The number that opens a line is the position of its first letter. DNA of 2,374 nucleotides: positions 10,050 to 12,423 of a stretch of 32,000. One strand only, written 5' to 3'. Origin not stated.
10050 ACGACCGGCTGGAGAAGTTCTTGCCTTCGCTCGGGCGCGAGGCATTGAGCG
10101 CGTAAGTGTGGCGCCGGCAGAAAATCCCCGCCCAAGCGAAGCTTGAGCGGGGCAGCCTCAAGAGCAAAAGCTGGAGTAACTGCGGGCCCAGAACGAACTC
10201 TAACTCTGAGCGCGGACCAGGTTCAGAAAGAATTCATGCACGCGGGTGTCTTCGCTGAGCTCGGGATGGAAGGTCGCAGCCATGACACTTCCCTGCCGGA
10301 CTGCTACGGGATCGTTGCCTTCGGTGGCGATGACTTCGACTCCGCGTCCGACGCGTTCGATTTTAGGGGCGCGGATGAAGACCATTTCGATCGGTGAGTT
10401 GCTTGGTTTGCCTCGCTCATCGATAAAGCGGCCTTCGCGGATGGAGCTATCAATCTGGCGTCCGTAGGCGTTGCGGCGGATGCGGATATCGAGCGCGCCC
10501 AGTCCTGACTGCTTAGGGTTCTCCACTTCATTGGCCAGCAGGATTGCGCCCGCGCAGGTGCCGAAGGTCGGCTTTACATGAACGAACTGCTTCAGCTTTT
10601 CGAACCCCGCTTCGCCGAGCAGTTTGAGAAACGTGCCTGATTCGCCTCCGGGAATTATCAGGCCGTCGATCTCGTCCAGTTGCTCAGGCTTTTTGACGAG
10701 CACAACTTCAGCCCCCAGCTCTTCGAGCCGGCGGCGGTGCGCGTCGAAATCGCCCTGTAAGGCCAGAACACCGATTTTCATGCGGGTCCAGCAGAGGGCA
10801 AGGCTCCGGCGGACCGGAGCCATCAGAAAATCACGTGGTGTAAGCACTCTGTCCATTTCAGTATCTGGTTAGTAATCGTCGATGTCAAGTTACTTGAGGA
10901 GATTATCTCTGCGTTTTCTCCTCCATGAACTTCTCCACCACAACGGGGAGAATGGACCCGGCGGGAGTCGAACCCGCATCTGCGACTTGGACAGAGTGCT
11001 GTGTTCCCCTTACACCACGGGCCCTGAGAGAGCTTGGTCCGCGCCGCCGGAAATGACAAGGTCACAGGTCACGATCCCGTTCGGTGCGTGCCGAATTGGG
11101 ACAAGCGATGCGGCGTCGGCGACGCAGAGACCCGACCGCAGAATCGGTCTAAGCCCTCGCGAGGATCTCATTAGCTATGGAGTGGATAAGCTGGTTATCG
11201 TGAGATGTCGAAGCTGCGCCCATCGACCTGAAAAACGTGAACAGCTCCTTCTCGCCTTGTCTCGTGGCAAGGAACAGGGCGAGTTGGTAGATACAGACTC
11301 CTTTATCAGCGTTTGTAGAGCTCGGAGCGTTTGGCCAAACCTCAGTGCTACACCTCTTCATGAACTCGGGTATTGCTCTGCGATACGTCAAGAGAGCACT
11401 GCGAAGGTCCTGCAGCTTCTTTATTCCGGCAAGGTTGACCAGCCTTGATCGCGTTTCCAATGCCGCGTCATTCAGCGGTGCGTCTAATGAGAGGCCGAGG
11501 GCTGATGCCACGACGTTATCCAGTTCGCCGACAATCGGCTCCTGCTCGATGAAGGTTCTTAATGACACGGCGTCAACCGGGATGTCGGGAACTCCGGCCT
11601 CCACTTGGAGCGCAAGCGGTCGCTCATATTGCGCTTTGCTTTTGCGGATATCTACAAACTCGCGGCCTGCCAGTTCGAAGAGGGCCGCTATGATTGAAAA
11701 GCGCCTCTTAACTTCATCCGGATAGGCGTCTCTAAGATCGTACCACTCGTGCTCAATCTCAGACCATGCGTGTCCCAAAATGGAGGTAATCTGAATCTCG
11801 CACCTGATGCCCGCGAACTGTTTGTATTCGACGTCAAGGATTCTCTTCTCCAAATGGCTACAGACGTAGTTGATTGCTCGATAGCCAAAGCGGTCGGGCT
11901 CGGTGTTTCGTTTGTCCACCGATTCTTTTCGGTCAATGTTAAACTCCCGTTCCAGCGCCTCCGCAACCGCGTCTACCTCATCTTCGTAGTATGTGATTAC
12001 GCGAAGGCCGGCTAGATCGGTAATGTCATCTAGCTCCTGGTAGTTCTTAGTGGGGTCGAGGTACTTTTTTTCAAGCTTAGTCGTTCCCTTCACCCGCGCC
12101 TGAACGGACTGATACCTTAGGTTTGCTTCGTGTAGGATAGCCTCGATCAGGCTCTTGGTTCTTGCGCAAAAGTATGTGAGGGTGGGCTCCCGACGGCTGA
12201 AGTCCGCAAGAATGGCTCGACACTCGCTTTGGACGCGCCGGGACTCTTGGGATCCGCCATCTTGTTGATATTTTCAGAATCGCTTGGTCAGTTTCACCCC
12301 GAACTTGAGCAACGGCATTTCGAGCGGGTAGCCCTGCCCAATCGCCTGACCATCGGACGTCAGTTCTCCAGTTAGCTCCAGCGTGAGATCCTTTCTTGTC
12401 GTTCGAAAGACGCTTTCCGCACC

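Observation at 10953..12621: pdxS and pdxT are split by a co-directional GrlR-like / RelA-SpoT-homologue / odd-tRNA cassette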

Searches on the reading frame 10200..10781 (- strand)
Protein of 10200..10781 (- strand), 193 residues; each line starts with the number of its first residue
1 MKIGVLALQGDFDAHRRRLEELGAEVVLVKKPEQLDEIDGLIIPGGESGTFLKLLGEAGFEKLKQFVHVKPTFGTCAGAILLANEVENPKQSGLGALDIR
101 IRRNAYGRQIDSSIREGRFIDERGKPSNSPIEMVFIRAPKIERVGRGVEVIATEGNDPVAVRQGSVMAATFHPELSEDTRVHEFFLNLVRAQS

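Call 8: search_protein_families(library=pfam, proteins=[window:10200-10781:-], max_evalue=0.1)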
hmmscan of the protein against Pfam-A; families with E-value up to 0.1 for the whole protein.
window:10200-10781:- (193 aa): 6 families
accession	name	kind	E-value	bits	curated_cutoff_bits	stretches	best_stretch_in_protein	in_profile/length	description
PF01174.25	SNO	-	2.7e-52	177.8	27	1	5-188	1-185/188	SNO glutamine amidotransferase family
PF07685.20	GATase_3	-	6.7e-07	29.6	27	1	24-105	25-119/196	CobB/CobQ-like glutamine amidotransferase domain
PF00117.34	GATase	-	7.6e-06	26.1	22.8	1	16-185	14-183/190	Glutamine amidotransferase class-I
PF09825.15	BPL_N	-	0.0011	18.4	24.2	1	40-87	52-100/283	Biotin-protein ligase, N terminal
PF03575.23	Peptidase_S51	-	0.018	15.2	23.9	1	33-89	74-136/206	Peptidase family S51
PF01965.30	DJ-1_PfpI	-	0.029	14.6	26.6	1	35-85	59-110/165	DJ-1/PfpI family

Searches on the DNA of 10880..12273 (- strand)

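Call 24: search_rna_families(source=window, start=10880, end=11160, threshold=evalue, max_evalue=1, show_alignments=2)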
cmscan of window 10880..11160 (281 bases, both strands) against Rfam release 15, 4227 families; matches with E-value up to 1: 3.
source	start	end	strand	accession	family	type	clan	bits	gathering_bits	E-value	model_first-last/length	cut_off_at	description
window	10953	11024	-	RF00005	tRNA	Gene; tRNA;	CL00001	46.9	29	3.2e-09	1-71/71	no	tRNA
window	10954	11024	-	RF01684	mascRNA-menRNA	Gene;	-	22.5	42.5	0.021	1-56/56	no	MALAT1-associated small cytoplasmic RNA/MEN beta RNA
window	10952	11024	+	RF04354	Plastid-ycf2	Cis-reg;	-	19.1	65.7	0.14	1-75/75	no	Plastid-ycf2 5UTR RNA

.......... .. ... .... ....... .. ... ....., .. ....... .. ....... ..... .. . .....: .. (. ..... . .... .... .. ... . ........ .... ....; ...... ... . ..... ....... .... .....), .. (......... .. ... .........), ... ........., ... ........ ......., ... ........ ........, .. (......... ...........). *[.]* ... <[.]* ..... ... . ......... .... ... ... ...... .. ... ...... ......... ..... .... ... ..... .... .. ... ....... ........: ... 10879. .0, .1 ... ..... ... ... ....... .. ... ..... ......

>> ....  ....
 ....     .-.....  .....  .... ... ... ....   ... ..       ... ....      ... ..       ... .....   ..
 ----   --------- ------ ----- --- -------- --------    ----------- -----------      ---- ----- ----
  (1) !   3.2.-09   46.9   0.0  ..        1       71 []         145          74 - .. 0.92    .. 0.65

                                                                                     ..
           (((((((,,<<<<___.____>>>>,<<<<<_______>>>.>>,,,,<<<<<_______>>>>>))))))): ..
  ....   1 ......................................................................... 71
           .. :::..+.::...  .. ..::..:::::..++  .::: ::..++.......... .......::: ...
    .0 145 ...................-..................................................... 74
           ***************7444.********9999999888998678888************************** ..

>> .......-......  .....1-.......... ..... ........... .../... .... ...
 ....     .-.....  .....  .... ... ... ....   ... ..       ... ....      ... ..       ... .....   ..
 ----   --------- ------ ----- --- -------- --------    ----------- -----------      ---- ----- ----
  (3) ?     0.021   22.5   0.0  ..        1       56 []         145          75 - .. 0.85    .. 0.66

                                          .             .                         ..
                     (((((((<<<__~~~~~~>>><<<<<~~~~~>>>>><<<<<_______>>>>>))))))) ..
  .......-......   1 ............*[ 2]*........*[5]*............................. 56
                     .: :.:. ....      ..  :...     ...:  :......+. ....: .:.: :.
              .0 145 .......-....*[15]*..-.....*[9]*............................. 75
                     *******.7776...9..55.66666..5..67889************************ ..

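Call 98: search_dna_similar(query=L108:4971-6071:+, collection=ecoli_genomes, mode=near, max_rows=10)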
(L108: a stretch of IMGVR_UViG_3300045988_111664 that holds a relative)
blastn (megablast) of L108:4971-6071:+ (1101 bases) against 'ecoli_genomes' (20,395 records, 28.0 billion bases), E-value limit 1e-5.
Records with a match: 14; places in all: 14; records where one place covers at least 80% of the query: 14.
Genomes with a match: 14 of 5426; with a place that covers at least 80% of the query: 14. Places per genome that has any: lowest 1, median 1, highest 1. On chromosomes: 14 places; on plasmids: 0.
Best place of each record, by identity: >=99% 13; 95-99% 1.
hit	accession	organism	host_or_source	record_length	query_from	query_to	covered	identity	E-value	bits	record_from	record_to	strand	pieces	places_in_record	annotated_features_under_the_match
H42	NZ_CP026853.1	Escherichia coli strain MS7163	Homo sapiens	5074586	1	1101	100%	100.0%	0e+0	2034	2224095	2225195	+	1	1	GTP pyrophosphokinase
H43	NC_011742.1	Escherichia coli S88 strain S88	-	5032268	1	1101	100%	100.0%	0e+0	2034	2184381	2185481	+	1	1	GTP pyrophosphokinase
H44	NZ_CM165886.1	Escherichia coli strain N53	Homo sapiens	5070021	1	1101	100%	100.0%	0e+0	2034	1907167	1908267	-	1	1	GTP pyrophosphokinase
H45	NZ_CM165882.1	Escherichia coli strain N62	Homo sapiens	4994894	1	1101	100%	100.0%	0e+0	2034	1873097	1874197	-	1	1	GTP pyrophosphokinase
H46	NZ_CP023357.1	Escherichia coli strain 317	canine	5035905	1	1101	100%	99.7%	0e+0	2017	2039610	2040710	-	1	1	GTP pyrophosphokinase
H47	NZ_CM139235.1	Escherichia coli strain GIMC1405:EC_Lstone01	Homo sapiens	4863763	1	1101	100%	99.7%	0e+0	2017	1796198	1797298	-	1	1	GTP pyrophosphokinase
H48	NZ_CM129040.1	Escherichia coli strain 401651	Homo sapiens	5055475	1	1101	100%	99.7%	0e+0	2017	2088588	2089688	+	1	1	GTP pyrophosphokinase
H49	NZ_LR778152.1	Escherichia coli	water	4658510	1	1101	100%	99.6%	0e+0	2012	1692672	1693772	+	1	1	GTP pyrophosphokinase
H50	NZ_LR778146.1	Escherichia coli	soil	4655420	1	1101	100%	99.6%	0e+0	2012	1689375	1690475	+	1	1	GTP pyrophosphokinase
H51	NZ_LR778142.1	Escherichia coli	soil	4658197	1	1101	100%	99.6%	0e+0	2012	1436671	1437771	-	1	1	GTP pyrophosphokinase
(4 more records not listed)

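Call 99: get_annotated_region(hit=H43, flank=4000)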
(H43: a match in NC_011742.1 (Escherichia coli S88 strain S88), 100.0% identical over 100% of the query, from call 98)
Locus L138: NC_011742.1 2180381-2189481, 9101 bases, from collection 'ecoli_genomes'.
description: Escherichia coli S88, complete sequence
organism: Escherichia coli S88 strain S88 (NCBI taxid 585035)
replicon: chromosome; assembly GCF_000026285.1
host: -; source: -; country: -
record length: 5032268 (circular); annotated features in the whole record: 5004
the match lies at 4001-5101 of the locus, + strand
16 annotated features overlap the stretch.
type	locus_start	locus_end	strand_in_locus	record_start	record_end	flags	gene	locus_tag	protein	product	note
CDS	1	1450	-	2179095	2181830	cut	-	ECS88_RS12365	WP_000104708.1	phage tail-collar fiber domain-containing protein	-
CDS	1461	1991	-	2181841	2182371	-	-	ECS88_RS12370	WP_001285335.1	phage tail protein I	-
CDS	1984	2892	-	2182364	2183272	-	-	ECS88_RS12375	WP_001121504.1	baseplate assembly protein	-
CDS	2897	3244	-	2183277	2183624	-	-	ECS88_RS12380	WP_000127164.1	GPW/gp25 family protein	-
CDS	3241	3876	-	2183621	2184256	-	-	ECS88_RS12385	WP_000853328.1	phage baseplate assembly protein V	-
CDS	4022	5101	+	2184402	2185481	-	-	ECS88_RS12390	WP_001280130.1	GTP pyrophosphokinase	-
CDS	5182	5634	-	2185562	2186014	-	-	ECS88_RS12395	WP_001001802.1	phage virion morphogenesis protein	-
CDS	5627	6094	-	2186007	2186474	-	-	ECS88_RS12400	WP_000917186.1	phage tail protein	-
CDS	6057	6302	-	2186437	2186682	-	lysC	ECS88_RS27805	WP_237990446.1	Rz1-like lysis system protein LysC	LysC is an Rz1-like component of a phage lytic system, substantially overlapping although not fully embedded in the ...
CDS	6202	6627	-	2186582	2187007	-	lysB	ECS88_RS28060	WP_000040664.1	Rz-like lysis system protein LysB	The gene for this Rz-like phage lysis system protein may overlap extensively with the gene for the other spanin ...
CDS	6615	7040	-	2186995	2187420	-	-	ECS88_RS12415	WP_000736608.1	DNZ54_00345 family protein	-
CDS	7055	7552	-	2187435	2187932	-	-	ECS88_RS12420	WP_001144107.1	glycoside hydrolase family 24 protein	-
CDS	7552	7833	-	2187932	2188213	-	-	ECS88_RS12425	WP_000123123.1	phage holin family protein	-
CDS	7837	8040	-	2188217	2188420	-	-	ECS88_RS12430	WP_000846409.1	tail protein X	-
CDS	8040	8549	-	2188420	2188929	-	-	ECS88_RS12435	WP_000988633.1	head completion/stabilization protein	-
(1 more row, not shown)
